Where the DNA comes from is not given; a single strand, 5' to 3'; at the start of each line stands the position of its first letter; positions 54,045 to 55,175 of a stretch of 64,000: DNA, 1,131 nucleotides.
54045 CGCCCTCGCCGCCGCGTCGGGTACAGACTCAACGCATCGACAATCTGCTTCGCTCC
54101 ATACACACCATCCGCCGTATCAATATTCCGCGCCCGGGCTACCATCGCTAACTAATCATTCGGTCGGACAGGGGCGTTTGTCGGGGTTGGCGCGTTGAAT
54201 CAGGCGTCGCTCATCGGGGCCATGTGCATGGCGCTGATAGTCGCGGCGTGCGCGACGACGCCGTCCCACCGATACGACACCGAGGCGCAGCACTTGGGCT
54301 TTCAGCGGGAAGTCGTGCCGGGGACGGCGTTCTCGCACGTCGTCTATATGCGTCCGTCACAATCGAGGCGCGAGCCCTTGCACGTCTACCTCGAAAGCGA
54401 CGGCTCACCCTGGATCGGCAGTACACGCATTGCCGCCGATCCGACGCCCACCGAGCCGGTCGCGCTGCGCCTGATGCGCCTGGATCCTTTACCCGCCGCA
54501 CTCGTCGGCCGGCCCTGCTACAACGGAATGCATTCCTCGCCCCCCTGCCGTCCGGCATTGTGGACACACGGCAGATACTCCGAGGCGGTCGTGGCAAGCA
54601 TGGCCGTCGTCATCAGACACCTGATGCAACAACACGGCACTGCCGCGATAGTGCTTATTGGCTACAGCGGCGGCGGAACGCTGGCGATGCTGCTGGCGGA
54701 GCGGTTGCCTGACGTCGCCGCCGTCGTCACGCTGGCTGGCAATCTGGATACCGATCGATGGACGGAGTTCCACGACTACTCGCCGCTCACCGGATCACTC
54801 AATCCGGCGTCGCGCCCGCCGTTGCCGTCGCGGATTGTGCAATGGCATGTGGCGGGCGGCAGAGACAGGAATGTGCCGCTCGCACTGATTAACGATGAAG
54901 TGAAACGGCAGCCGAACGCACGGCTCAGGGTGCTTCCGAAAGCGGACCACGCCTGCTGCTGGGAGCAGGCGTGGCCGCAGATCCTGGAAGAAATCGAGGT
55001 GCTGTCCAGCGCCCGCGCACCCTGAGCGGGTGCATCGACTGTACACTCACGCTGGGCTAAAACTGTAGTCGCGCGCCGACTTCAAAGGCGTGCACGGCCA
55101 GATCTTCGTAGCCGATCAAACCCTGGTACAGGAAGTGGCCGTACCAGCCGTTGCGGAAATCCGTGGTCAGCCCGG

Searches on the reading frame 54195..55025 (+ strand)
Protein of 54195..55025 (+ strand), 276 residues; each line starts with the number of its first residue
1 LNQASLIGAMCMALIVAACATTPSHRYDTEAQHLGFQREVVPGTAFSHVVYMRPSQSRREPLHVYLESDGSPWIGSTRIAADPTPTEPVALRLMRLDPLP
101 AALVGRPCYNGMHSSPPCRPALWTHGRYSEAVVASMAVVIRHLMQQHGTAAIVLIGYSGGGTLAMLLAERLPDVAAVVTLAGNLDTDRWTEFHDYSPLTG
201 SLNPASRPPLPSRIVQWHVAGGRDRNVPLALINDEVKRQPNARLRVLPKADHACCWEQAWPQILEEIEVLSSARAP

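Call 3: search_protein_families(library=pfam, proteins=[window:54195-55025:+], max_evalue=0.01)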
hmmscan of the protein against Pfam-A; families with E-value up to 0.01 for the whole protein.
window:54195-55025:+ (276 aa): 7 families
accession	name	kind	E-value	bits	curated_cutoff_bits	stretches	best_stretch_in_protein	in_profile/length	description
PF00561.26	Abhydrolase_1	-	2.2e-08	34.5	25.8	1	120-192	47-115/245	alpha/beta hydrolase fold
PF01738.24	DLH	-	2.6e-05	24.4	21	1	118-253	61-187/217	Dienelactone hydrolase family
PF12146.15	Hydrolase_4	-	5.9e-05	22.9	27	1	130-188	56-115/239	Serine aminopeptidase, S33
PF12697.13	Abhydrolase_6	-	7.2e-05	24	26.3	0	191-258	143-210/217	Alpha/beta hydrolase family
PF00975.26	Thioesterase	-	0.0014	19.4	26.4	1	137-172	53-88/226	Thioesterase domain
PF08840.17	BAAT_C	-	0.0032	18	20.9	1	145-183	15-55/210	BAAT / Acyl-CoA thioester hydrolase C terminal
PF01764.32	Lipase_3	-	0.004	17.5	22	1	131-170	44-83/140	Lipase (class 3)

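Call 4: search_protein_families(library=ncbifam, proteins=[window:54195-55025:+], max_evalue=0.01)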
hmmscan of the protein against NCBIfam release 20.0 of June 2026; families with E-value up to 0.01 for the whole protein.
window:54195-55025:+ (276 aa): 9 families
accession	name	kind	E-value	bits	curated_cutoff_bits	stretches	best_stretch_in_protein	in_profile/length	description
TIGR01738.1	bioH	equivalog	2e-07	30.9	206.95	1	124-182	40-98/245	pimeloyl-ACP methyl ester esterase BioH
TIGR02427.1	protocat_pcaD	equivalog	3.7e-05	23.2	255.85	0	132-178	61-107/251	3-oxoadipate enol-lactonase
NF051488.1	bifunc_PcaDC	exception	5.2e-05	22.5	390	0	130-180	58-108/375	bifunctional 3-oxoadipate enol-lactonase/4-carboxymuconolactone decarboxylase PcaDC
NF051487.1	bifunc_PcaCD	exception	0.00036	19.8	430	0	218-259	359-400/413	bifunctional 4-carboxymuconolactone decarboxylase/3-oxoadipate enol-lactonase PcaCD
TIGR03056.1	bchO_mg_che_rel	equivalog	0.002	17.2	172.55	0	133-185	78-131/278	alpha/beta fold hydrolase BchO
TIGR03695.1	menH_SHCHC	equivalog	0.0021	17.5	208.55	0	134-173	55-94/252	2-succinyl-6-hydroxy-2,4-cyclohexadiene-1-carboxylate synthase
NF052352.1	TriaclglyLipLipYMycb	equivalog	0.0027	16.9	450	1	117-168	225-275/397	triacylglycerol lipase LipY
NF011457.0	PRK14875.1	equivalog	0.0047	15.9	307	1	125-180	169-228/372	acetoin dehydrogenase dihydrolipoyllysine-residue acetyltransferase subunit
NF008340.0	PRK11126.1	equivalog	0.008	15.4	261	0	125-168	50-96/255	2-succinyl-6-hydroxy-2,4-cyclohexadiene-1-carboxylate synthase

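Call 12: find_homologous_proteins(query=window:54195-55025:+, max_evalue=0.00001)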
Query window:54195-55025:+ (276 aa): 4854 proteins with E <= 0.00001 among 8000 candidates; the best 120 are listed.
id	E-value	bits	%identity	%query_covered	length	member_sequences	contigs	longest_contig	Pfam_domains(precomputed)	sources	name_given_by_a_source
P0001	9.7e-177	604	100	96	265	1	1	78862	PF01738.25,PF00561.27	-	-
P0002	2.5e-101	357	62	91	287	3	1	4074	PF01738.25,PF00561.27,PF12146.16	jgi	-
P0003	5.3e-101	356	62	89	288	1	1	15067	PF01738.25,PF00561.27,PF12146.16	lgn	-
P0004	1.2e-100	355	60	92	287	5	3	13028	PF01738.25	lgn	-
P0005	8.1e-100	352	60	91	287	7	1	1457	PF01738.25,PF00561.27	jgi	jgi:pimeloyl-ACP methyl ester carboxylesterase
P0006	1.4e-99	351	62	89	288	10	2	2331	PF01738.25,PF00561.27,PF12146.16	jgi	jgi:dienelactone hydrolase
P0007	2.7e-99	350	61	94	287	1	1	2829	PF01738.25,PF00561.27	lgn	-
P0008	1.4e-97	345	58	95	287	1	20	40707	PF01738.25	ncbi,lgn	-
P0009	1.2e-96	342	60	92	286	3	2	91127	PF00561.27,PF12146.16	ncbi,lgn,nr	ncbi:MAG: hypothetical protein NFCOHLIN_01936 [Gammaproteobacteria bacterium]|nr:hypothetical protei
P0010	1.6e-95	338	58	94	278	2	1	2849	-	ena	-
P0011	1.7e-94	334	57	94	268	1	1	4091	PF12697.14,PF01738.25,PF00561.27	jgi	jgi:pimeloyl-ACP methyl ester carboxylesterase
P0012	2.6e-91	324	52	94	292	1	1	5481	PF00561.27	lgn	-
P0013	7.5e-91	322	56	91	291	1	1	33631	PF00561.27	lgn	-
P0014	1.3e-90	322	58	93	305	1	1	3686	PF00561.27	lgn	-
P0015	3.9e-90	320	60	84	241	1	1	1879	-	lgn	-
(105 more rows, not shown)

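Call 14: find_related_loci(query=A1, collection=genome_contigs, flank=10000)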
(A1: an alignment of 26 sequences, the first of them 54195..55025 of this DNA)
Query A1 (276 aa) in genome_contigs; peptide patterns used: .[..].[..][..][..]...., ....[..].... (x = any residue, [..] = any of these).
600 stretches matched a pattern (row limit reached: there are more); 551 encode a relative of the query (tblastn E <= 1e-3); the best 80 are kept; 80 distinct loci.
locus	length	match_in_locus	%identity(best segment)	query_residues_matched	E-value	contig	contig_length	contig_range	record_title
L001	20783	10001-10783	60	7-267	6e-103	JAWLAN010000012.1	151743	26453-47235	MAG: Gammaproteobacteria bacterium isolate BC2.53 BC2.53.fa-12, whole genome shotgun sequence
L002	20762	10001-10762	59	18-271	4e-99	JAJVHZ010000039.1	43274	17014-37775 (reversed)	MAG: Gammaproteobacteria bacterium isolate Bin_33 c_000000002493, whole genome shotgun sequence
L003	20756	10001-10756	60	18-270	2e-97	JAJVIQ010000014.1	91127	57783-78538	MAG: Gammaproteobacteria bacterium isolate Bin_9R c_000000001073, whole genome shotgun sequence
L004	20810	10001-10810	49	4-274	5e-94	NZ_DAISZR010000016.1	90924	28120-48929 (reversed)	MAG: Methylobacter sp. isolate CTOTU25010 NODE_16_length_90924_cov_569.416633, whole genome shotgun sequence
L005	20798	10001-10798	48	6-272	6e-91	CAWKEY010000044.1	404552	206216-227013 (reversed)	MAG: uncultured Gammaproteobacteria bacterium isolate MFD03551.bin.1.140 genome assembly, contig: contig_8953, whole gen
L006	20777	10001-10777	52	9-267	6e-90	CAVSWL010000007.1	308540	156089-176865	MAG: uncultured Gammaproteobacteria bacterium isolate MFD05684.bin.3.143 genome assembly, contig: contig_11866, whole ge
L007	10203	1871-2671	50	2-269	3e-88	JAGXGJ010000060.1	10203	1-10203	MAG: Methylococcaceae bacterium isolate LH_M36 k141_419838, whole genome shotgun sequence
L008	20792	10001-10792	50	3-267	3e-87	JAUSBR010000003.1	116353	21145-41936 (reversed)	MAG: Sideroxyarcus sp. isolate E6_metabat.bin.91_sub E6_k141_366666, whole genome shotgun sequence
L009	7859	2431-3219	52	5-267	3e-87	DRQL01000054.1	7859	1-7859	MAG TPA_asm: Gammaproteobacteria bacterium isolate HyVt-581 HyVt-581_k145_1195705, whole genome shotgun sequence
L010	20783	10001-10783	47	6-267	8e-87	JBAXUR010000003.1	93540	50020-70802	MAG: Methylococcaceae bacterium isolate ELA666 MAG666_3, whole genome shotgun sequence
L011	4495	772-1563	50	1-267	3e-85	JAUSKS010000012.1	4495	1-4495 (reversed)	MAG: Gallionellaceae bacterium isolate E14_metabat.bin.70 E14_k141_469503, whole genome shotgun sequence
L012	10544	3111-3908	47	10-276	3e-84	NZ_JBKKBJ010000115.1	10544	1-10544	MAG: Methyloglobulus sp. isolate swi_bin.357 S1Ck127_5336633_flag_0_multi_16.9454_len_10544, whole genome shotgun sequen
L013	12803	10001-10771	47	11-268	4e-84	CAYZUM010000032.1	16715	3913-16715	MAG TPA_asm: uncultured Methylomonas sp. isolate binchicken_co53_137 genome assembly, contig: NODE_1891_length_16715_cov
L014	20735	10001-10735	53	21-267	4e-84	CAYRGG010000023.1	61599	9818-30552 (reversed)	MAG TPA_asm: uncultured Candidatus Competibacteraceae bacterium isolate SRP063590_co1_114 genome assembly, contig: NODE_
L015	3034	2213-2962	51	18-268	5e-85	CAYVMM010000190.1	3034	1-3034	MAG TPA_asm: uncultured Gammaproteobacteria bacterium isolate SRP185896_co1_73 genome assembly, contig: NODE_53688_lengt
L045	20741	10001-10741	51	18-264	1e-78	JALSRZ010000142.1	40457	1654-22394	MAG: Thiohalobacter sp. isolate 356-308_metabat2_scaf2bin.017 356-308_scaffold_517_c1, whole genome shotgun sequence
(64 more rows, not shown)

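Call 19: search_protein_families(library=pfam, proteins=[L008:10983-15671:+, L008:8684-9952:+, L004:5898-8315:+, L004:8348-9880:+, L004:11000-12682:-, L004:12689-13942:-, L004:15107-17851:+, L045:5146-8235:-, L045:8438-9838:-, L045:12516-14063:-], max_evalue=0.0001)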
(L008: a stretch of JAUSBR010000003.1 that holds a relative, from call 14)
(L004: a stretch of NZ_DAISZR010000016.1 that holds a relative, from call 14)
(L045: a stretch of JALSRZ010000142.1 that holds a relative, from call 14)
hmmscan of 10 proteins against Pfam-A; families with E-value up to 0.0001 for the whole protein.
L008:10983-15671:+ (1562 aa): 3 families
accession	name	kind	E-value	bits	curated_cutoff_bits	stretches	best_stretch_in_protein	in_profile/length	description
PF00082.27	Peptidase_S8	-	5.7e-35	121.5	21.8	1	405-686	1-273/288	Subtilase family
PF00028.23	Cadherin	-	1.6e-29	102.5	28.8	3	930-1020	4-91/93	Cadherin domain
PF17803.7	Cadherin_4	-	7.3e-07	30.1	25.1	0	1014-1072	2-52/71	Bacterial cadherin-like domain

L008:8684-9952:+ (422 aa): 1 family
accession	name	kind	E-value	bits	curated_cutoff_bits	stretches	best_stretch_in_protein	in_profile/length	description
PF03797.25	Autotransporter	-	1.1e-52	179.7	26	1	149-401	3-255/255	Autotransporter beta-domain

L004:5898-8315:+ (805 aa): 2 families
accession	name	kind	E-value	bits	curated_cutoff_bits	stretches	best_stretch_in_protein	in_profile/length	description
PF00656.27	Peptidase_C14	-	3.4e-23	83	21.4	1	564-789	3-227/233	Caspase domain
PF08238.18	Sel1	-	9.3e-17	61.3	30.7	2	162-192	2-32/36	Sel1 repeat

L004:8348-9880:+ (510 aa): 3 families
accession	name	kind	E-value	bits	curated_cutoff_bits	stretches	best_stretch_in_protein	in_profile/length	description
PF00069.31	Pkinase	-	2.2e-43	149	31.7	1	85-319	4-220/263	Protein kinase domain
PF07714.23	PK_Tyr_Ser-Thr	-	9.2e-30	104.2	23.1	1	84-307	3-215/258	Protein tyrosine and serine/threonine kinase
PF03109.22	ABC1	-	1.7e-09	37.6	22.9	1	136-250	123-229/244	ABC1 atypical kinase-like domain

L004:11000-12682:- (560 aa): 3 families
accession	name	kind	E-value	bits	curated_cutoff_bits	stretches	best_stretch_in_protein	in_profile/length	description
PF01464.25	SLT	-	1.8e-14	53.7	21.3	1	394-508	13-114/117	Transglycosylase SLT domain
PF00498.31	FHA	-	1.5e-13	51.4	20.7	1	60-114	2-58/67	FHA domain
PF16697.10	Yop-YscD_cpl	-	4.3e-08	33.8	33.2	1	60-125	20-86/94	Inner membrane component of T3SS, cytoplasmic domain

L004:12689-13942:- (417 aa): 1 family
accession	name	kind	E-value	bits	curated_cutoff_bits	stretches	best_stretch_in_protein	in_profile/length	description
PF13646.12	HEAT_2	-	2.3e-10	41.1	27.7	1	156-233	5-81/88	HEAT repeats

L004:15107-17851:+ (914 aa): 1 family
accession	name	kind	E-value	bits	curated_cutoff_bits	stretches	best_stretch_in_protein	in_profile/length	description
PF03797.25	Autotransporter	-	3.9e-54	184.5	26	1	638-893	1-255/255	Autotransporter beta-domain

L045:5146-8235:- (1029 aa): 2 families
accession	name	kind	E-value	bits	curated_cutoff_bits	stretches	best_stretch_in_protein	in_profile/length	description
PF00656.27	Peptidase_C14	-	8.2e-24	85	21.4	1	769-991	3-223/233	Caspase domain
PF08238.18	Sel1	-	2.2e-20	72.7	30.7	2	164-194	2-32/36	Sel1 repeat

L045:8438-9838:- (466 aa): 4 families
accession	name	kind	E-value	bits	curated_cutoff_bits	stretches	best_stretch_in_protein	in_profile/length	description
PF00069.31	Pkinase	-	3.9e-53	181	31.7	1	10-258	1-258/263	Protein kinase domain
PF07714.23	PK_Tyr_Ser-Thr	-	9.9e-37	127.1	23.1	1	11-250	2-248/258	Protein tyrosine and serine/threonine kinase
PF03109.22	ABC1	-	2.8e-08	33.6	22.9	1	81-161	141-222/244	ABC1 atypical kinase-like domain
PF01636.29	APH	-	7.7e-06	26.3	23.2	0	124-152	167-196/239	Phosphotransferase enzyme family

L045:12516-14063:- (515 aa): 1 family
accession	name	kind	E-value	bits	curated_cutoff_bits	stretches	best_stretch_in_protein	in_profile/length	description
PF00656.27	Peptidase_C14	-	2e-24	87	21.4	1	269-493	3-225/233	Caspase domain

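Call 24: find_encoding_contigs(protein=P0001, flank=10000, max_places=3)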
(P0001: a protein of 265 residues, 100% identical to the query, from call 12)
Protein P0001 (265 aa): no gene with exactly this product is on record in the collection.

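Call 29: search_solved_structures(query=A1, max_evalue=1)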
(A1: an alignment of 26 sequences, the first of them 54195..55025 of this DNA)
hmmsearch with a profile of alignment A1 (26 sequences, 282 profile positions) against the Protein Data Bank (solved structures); distinct sequences matched with E-value up to 1: 80 (the best 60 are shown).
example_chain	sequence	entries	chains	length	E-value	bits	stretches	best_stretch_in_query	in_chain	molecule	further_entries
7dq9_A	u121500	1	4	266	0.00055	22.3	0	213-256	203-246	Predicted hydrolases or acyltransferases (Alpha/beta hydrolase superfamily)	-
3w0l_B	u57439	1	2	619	0.00092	21.6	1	89-175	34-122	Glucokinase regulatory protein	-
10bv_A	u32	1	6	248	0.0011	21.3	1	141-184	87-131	Chlorogenic acid esterase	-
8slj_A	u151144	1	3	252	0.0012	21.2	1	141-184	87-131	Alpha/beta hydrolase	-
8skm_A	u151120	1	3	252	0.0012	21.2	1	141-184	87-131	Chlorogenic acid esterase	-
7xrh_A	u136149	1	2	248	0.0016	20.8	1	139-184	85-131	Cinnamoyl esterase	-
5a62_A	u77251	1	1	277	0.0037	19.6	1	139-185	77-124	PUTATIVE ALPHA/BETA HYDROLASE FOLD PROTEIN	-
8hgv_A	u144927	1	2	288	0.0099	18.2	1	136-183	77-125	Monoethylhexylphthalate hydrolase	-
8hgw_A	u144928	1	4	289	0.01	18.1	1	136-183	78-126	Monoalkyl phthalate hydrolase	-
7xri_A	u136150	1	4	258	0.012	18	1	139-184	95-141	Cinnamoyl esterase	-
7c4d_A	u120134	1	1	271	0.012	17.9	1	137-214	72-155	Putative esterase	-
3e0x_A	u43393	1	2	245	0.016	17.5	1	138-186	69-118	Lipase-esterase related protein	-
8ynv_A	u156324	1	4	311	0.024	16.9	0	138-174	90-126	poly(3-hydroxybutyrate) depolymerase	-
4lhe_A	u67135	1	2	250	0.034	16.4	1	150-191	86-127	Thermostable monoacylglycerol lipase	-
3pf8_A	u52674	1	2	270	0.035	16.4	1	140-184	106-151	Cinnamoyl esterase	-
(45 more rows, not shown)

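Call 37: predict_structure(alignment_id=A1)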
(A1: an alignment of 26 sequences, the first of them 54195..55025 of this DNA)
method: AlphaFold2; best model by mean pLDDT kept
length: 276 residues; sequences in the alignment: 26
mean_pLDDT: 92.8   pTM: 0.90
mean pLDDT of the five models: 92.8, 90.7, 90.6, 90.4, 88.5
residues with pLDDT >= 90: 223; 70-90: 48; 50-70: 4; < 50: 1
segments of 3 or more residues with pLDDT < 50: none
pLDDT, mean of each block of 10 residues (from residue 1): 87 82 92 96 96 83 92 81 92 95 95 91 95 98 94 97 98 97 97 95 98 96 96 97 96 93 92 64
secondary structure, 60 per line:
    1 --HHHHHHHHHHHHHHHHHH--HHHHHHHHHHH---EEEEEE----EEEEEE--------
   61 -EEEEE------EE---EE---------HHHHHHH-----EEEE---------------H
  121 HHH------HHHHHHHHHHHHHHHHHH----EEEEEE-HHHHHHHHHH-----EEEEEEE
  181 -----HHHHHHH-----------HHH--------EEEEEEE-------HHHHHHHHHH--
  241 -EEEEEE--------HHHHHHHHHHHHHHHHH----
elements in order: H3-20 H23-33 E37-42 E47-52 E62-66 H89-95 E101-104 H120-123 H130-147 E152-157 H159-168 E174-180 H186-192 E215-221 H229-238 E242-247 H256-272

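Call 45: fold_search(model_id=the predicted structure, library=pdb)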
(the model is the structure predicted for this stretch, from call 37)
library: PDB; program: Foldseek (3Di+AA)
matches with E <= 10: 1821; with E <= 0.001: 1511
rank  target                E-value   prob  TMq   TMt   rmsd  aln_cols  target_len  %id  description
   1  2ocl                  1.1e-10  1.00  0.57  0.62   7.3       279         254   14  Crystal structure of valacyclovir hydrolase S122A mutant (released 2008-02-05)
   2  5g5m_B                1.9e-10  1.00  0.60  0.64   5.8       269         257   13  Structure of the Pyrococcus Furiosus Esterase Pf2001 with space group P21 (released 2017-06-21)
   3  2ocg                  2.5e-10  1.00  0.58  0.62   6.5       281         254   16  Crystal structure of human valacyclovir hydrolase (released 2008-02-05)
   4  6z68_B                2.6e-10  1.00  0.51  0.41   7.0       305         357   16  A novel metagenomic alpha/beta-fold esterase (released 2020-12-30)
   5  2hu8_B                2.9e-10  1.00  0.58  0.31   5.9       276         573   17  Binding of inhibitors by Acylaminoacyl peptidase (released 2007-05-15)
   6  2hu8_A                2.9e-10  1.00  0.56  0.30   5.9       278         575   17  Binding of inhibitors by Acylaminoacyl peptidase (released 2007-05-15)
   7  2ock                  3.5e-10  1.00  0.53  0.57   7.2       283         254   16  Crystal structure of valacyclovir hydrolase D123N mutant (released 2008-02-05)
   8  8skm_A                3.7e-10  1.00  0.61  0.67   6.5       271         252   14  Wild type chlorogenic acid esterase from Lactobacillus helveticus (released 2024-03-27)
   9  6z68_A                4.2e-10  1.00  0.51  0.41   6.6       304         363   16  A novel metagenomic alpha/beta-fold esterase (released 2020-12-30)
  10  6i8w_A                4.4e-10  1.00  0.61  0.55   9.0       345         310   13  Crystal structure of a membrane phospholipase A, a novel bacterial virulence factor (released 2019-11-27)
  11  2ecf                  4.4e-10  1.00  0.55  0.25   7.9       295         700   17  Crystal Structure of Dipeptidyl Aminopeptidase IV from Stenotrophomonas maltophilia (released 2008-02-26)
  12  6z69_B                4.7e-10  1.00  0.50  0.39   7.3       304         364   16  A novel metagenomic alpha/beta-fold esterase (released 2020-12-30)
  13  7qjm_A                6.7e-10  1.00  0.61  0.57   5.3       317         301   14  Crystal structure of an alpha/beta-hydrolase enzyme from Chloroflexus sp. MS-G (202) (released 2022-12-28)
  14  3o4j_C                6.7e-10  1.00  0.61  0.32   5.1       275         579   16  Structure and Catalysis of Acylaminoacyl Peptidase (released 2010-11-17)
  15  5g5c                  7.1e-10  1.00  0.61  0.64   5.3       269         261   12  Structure of the Pyrococcus furiosus Esterase Pf2001 with space group C2221 (released 2017-06-21)
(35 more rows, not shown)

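Call 57: search_protein_families(library=pfam, proteins=[L001:12275-13747:-, L001:15301-16587:+, L001:4005-6782:-, L001:7476-8519:-, L001:8526-9008:-, L001:16647-18383:-, L006:1295-4834:+], max_evalue=0.001)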
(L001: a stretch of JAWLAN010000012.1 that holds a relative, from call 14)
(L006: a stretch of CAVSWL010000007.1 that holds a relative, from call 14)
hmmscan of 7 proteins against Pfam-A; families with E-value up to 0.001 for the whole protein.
L001:12275-13747:- (490 aa): 0 families

L001:15301-16587:+ (428 aa): 4 families
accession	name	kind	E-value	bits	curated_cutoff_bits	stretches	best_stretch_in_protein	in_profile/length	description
PF00069.31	Pkinase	-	2.3e-50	171.9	31.7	1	9-262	1-253/263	Protein kinase domain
PF07714.23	PK_Tyr_Ser-Thr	-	6.8e-39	134.2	23.1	1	11-260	3-248/258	Protein tyrosine and serine/threonine kinase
PF00027.35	cNMP_binding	-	3.2e-11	43.5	27.5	1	322-394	5-82/89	Cyclic nucleotide-binding domain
PF03109.22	ABC1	-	0.00086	18.9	22.9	0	87-159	144-214/244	ABC1 atypical kinase-like domain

L001:4005-6782:- (925 aa): 0 families

L001:7476-8519:- (347 aa): 9 families
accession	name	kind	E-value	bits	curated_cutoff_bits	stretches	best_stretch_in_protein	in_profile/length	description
PF01370.27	Epimerase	-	1.5e-41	142.8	20.9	1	7-227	2-240/240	NAD dependent epimerase/dehydratase family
PF16363.11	GDP_Man_Dehyd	-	3e-23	83.2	27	1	7-247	1-268/332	GDP-mannose 4,6 dehydratase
PF01073.25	3Beta_HSD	-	1.3e-21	77.3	22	1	7-213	1-229/280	3-beta hydroxysteroid dehydrogenase/isomerase family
PF13460.12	NAD_binding_10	-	1.9e-16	60.9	27.2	1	10-164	1-145/184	NAD(P)H-binding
PF07993.18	NAD_binding_4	-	5.7e-12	45.8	20.1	1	43-173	60-215/258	Male sterility protein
PF04321.23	RmlD_sub_bind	-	1.2e-10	41.4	27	1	7-153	4-142/287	RmlD substrate binding domain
PF02719.21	Polysacc_synt_2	-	2.8e-07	30.4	20.2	1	50-112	60-128/293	Polysaccharide biosynthesis protein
PF05368.20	NmrA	-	3.1e-07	30.7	27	1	4-112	3-107/298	NmrA-like family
PF08659.16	KR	-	1.8e-05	25.2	22.6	0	4-28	1-25/180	KR domain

L001:8526-9008:- (160 aa): 2 families
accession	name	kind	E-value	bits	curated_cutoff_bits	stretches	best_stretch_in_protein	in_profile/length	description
PF00892.27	EamA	-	8.3e-07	29.8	28.2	1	51-157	35-133/135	EamA-like transporter family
PF00893.25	Multi_Drug_Res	-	9.4e-06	26.5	23.7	1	45-150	1-93/93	Small Multidrug Resistance protein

L001:16647-18383:- (578 aa): 28 families (the best 25 are shown)
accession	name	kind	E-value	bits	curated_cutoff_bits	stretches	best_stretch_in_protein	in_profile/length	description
PF00515.34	TPR_1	-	8.5e-49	161.9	27.8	6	153-183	2-32/34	Tetratricopeptide repeat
PF07719.23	TPR_2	-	1.4e-43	143.9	27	6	118-150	1-33/34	Tetratricopeptide repeat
PF13414.12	TPR_11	-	2.7e-42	142.6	26.8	5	97-132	7-42/42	TPR repeat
PF13181.12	TPR_8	-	2.1e-36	121.4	25.7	2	84-116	1-33/34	Tetratricopeptide repeat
PF13431.12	TPR_17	-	2e-32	109.1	24.4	2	107-137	2-32/34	Tetratricopeptide repeat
PF13432.12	TPR_16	-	2e-31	108.5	32.7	5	225-286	3-64/65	Tetratricopeptide repeat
PF13424.12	TPR_12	-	1.5e-30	105.7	30.1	4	152-211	3-71/77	Tetratricopeptide repeat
PF13759.12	2OG-FeII_Oxy_5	-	5.3e-24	85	27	1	437-532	1-101/101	Putative 2OG-Fe(II) oxygenase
PF14559.12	TPR_19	-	5.5e-24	84.7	25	4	129-184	2-57/68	Tetratricopeptide repeat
PF13176.12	TPR_7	-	1.6e-23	81.2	27.9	1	154-185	1-32/36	Tetratricopeptide repeat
PF13428.12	TPR_14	-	4.7e-20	70.5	23.5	2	220-261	2-43/44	Tetratricopeptide repeat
PF13374.12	TPR_10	-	1.6e-18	66.5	27.5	1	153-182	3-32/42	Tetratricopeptide repeat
PF24575.1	TPR_Slam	-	1e-14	55.3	35.2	0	140-208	37-104/104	Surface lipoprotein assembly modifier, N-terminal TPR repeats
PF13174.12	TPR_6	-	3.9e-13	49.5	26.3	0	120-149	2-31/33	Tetratricopeptide repeat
PF23914.1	TPR_CcmH_CycH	-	6.3e-11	42.8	42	1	90-181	56-150/158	Cytochrome c-type biogenesis protein H TPR domain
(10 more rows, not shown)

L006:1295-4834:+ (1179 aa): 4 families
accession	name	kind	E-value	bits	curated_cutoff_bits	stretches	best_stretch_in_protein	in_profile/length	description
PF14331.11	IcmF-related_N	-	3.5e-93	312.1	25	1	193-450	2-257/259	IcmF-related N-terminal domain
PF06761.17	IcmF-related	-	2.9e-74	250.7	27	1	502-802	1-307/308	Intracellular multiplication and human macrophage-killing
PF06744.18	IcmF_C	-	1.9e-28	99.2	26.7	1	1056-1160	1-106/106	Type VI secretion protein IcmF C2-like domain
PF21070.2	IcmF_helical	-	1.5e-08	35.2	24.1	1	947-1048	3-104/106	Type VI secretion protein IcmF helical domain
